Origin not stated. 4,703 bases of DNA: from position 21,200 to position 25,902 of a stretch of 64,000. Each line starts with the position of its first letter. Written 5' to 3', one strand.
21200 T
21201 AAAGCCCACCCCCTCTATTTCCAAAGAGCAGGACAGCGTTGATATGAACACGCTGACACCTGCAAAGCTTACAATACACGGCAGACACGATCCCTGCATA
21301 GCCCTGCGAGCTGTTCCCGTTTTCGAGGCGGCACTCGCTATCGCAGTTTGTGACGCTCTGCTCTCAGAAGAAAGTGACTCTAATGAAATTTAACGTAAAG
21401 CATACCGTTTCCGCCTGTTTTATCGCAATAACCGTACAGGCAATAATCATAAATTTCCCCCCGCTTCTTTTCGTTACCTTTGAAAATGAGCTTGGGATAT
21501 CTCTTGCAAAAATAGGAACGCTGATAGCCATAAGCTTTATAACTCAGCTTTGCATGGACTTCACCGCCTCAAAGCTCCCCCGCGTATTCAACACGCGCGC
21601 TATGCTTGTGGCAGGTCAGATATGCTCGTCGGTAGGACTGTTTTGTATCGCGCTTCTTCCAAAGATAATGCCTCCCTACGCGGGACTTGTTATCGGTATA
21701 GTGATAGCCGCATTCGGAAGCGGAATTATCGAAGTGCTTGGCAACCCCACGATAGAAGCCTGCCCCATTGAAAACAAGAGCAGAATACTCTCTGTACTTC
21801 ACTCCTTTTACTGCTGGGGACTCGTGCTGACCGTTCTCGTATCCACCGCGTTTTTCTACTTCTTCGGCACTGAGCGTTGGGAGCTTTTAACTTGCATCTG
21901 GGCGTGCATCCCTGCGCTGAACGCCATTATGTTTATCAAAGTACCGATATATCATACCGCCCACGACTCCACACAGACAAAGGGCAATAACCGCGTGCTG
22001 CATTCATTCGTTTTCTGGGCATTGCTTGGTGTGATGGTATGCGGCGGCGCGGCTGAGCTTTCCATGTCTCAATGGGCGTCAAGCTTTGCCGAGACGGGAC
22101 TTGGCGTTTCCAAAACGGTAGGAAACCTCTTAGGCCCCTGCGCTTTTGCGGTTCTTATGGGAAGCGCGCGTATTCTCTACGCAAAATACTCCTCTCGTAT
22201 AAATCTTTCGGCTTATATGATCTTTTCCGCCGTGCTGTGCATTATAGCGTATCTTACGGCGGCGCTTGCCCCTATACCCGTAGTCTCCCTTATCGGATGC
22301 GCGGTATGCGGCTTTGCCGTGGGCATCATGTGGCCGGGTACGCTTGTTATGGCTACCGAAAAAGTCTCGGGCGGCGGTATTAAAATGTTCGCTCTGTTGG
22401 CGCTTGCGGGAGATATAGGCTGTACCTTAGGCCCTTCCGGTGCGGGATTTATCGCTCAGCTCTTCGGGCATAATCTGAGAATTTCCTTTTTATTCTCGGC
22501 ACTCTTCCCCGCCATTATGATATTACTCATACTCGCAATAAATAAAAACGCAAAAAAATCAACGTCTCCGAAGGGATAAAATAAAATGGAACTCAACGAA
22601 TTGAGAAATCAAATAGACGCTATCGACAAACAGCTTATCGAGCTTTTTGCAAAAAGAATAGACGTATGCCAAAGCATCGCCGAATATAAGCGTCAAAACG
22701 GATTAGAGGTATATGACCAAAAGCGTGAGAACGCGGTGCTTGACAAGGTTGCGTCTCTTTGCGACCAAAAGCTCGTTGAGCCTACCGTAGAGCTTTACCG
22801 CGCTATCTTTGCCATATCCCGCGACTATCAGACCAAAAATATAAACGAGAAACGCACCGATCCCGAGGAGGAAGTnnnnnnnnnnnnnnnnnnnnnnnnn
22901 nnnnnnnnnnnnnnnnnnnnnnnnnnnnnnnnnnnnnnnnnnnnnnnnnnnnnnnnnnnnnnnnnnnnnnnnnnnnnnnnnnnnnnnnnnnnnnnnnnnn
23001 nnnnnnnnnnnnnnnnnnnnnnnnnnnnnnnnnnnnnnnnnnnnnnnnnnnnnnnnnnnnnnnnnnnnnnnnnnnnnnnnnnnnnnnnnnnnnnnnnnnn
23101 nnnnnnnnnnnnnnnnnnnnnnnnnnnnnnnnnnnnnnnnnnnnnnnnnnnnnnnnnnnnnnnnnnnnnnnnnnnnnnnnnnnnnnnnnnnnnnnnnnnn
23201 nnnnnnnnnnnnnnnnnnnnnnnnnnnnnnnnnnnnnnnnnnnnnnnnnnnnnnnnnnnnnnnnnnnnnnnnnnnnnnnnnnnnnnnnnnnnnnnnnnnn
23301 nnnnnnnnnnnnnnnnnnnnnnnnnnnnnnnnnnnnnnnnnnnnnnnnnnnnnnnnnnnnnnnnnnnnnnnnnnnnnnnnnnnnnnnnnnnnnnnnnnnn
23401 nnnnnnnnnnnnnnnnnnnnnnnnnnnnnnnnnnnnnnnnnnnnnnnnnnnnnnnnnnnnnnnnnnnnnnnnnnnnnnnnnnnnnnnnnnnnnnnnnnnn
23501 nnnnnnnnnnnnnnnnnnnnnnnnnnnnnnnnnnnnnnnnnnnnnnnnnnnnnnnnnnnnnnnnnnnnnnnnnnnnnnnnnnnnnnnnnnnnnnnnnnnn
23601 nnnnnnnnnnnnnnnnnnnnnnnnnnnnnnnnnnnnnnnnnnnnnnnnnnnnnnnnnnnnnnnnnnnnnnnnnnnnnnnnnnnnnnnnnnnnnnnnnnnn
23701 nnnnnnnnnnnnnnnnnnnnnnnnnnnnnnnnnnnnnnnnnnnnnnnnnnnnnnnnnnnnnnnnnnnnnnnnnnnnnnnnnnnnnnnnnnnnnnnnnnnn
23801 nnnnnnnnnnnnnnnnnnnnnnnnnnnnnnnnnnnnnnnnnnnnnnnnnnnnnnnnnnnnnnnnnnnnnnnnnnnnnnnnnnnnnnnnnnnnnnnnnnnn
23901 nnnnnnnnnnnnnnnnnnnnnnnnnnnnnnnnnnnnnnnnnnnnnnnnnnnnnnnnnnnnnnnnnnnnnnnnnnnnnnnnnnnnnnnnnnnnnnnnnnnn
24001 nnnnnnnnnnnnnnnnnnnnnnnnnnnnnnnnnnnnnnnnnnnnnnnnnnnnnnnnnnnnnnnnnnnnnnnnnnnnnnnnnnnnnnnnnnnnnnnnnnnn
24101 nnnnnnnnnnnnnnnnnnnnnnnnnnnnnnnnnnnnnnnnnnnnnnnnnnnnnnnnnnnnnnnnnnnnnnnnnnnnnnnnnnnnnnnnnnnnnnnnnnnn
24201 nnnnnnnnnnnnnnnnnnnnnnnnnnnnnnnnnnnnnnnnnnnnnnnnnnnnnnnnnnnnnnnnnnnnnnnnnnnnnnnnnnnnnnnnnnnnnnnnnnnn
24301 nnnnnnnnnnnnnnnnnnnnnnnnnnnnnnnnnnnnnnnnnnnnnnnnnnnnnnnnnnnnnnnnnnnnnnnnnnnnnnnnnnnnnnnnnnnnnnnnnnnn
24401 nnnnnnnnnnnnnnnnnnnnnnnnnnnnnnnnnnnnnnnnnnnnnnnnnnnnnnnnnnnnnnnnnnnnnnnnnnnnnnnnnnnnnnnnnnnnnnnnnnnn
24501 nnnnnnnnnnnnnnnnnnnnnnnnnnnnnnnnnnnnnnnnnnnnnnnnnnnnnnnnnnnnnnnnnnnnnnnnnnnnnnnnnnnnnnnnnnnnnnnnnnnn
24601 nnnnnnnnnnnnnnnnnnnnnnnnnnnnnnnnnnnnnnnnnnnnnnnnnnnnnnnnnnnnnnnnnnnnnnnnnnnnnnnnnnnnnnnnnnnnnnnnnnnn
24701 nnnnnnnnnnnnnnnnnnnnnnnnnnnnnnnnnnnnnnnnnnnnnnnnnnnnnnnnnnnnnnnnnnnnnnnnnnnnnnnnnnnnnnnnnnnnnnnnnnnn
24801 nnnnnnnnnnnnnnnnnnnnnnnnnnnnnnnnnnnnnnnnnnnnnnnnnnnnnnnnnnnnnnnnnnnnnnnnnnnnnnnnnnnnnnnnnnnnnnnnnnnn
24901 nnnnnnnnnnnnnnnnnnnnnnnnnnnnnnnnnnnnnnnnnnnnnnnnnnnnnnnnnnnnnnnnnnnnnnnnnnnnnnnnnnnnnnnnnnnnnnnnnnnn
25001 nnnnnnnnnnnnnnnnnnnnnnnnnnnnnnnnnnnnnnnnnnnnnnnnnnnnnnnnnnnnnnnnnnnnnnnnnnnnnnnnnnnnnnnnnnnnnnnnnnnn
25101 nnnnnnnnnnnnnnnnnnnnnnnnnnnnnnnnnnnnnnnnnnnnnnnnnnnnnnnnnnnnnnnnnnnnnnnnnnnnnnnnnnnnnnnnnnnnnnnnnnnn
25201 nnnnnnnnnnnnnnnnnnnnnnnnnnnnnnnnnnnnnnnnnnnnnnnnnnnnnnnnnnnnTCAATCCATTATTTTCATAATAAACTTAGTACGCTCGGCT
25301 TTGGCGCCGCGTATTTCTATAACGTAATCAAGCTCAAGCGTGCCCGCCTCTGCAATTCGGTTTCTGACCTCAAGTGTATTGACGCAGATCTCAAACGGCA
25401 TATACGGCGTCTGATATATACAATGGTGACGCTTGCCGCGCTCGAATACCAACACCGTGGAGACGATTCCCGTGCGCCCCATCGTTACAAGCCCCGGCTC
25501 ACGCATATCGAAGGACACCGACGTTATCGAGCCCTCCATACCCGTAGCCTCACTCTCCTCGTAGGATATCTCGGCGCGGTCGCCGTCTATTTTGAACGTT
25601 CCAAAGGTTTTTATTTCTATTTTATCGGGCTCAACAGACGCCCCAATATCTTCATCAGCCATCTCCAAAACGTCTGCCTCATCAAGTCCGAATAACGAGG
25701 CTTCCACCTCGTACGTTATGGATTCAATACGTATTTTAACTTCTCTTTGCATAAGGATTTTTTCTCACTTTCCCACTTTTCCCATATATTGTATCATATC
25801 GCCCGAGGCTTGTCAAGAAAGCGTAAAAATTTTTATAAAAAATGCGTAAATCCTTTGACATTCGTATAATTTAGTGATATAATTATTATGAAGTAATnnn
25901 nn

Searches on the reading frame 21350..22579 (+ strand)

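Call 74: search_protein_families(library=pfam, proteins=[window:21350-22579:+], max_evalue=0.001)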
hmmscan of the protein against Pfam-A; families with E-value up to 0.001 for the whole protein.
window:21350-22579:+ (409 aa): 1 family
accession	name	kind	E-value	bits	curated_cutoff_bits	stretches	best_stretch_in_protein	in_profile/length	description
PF07690.21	MFS_1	-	1.1e-26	94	33.4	1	24-339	3-323/347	Major Facilitator Superfamily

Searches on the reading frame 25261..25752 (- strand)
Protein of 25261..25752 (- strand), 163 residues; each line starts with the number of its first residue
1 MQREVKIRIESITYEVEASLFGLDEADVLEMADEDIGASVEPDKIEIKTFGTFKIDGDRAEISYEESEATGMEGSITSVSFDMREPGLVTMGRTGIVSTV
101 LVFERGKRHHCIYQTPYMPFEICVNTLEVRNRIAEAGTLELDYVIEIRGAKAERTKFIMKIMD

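Call 74: search_protein_families(library=pfam, proteins=[window:25261-25752:-], max_evalue=0.001)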
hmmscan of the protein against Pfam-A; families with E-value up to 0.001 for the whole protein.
window:25261-25752:- (163 aa): 1 family
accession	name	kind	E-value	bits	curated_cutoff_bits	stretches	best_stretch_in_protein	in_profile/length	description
PF09148.16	DUF1934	-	4.9e-26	91.6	22.5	1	40-156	11-125/128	Domain of unknown function (DUF1934)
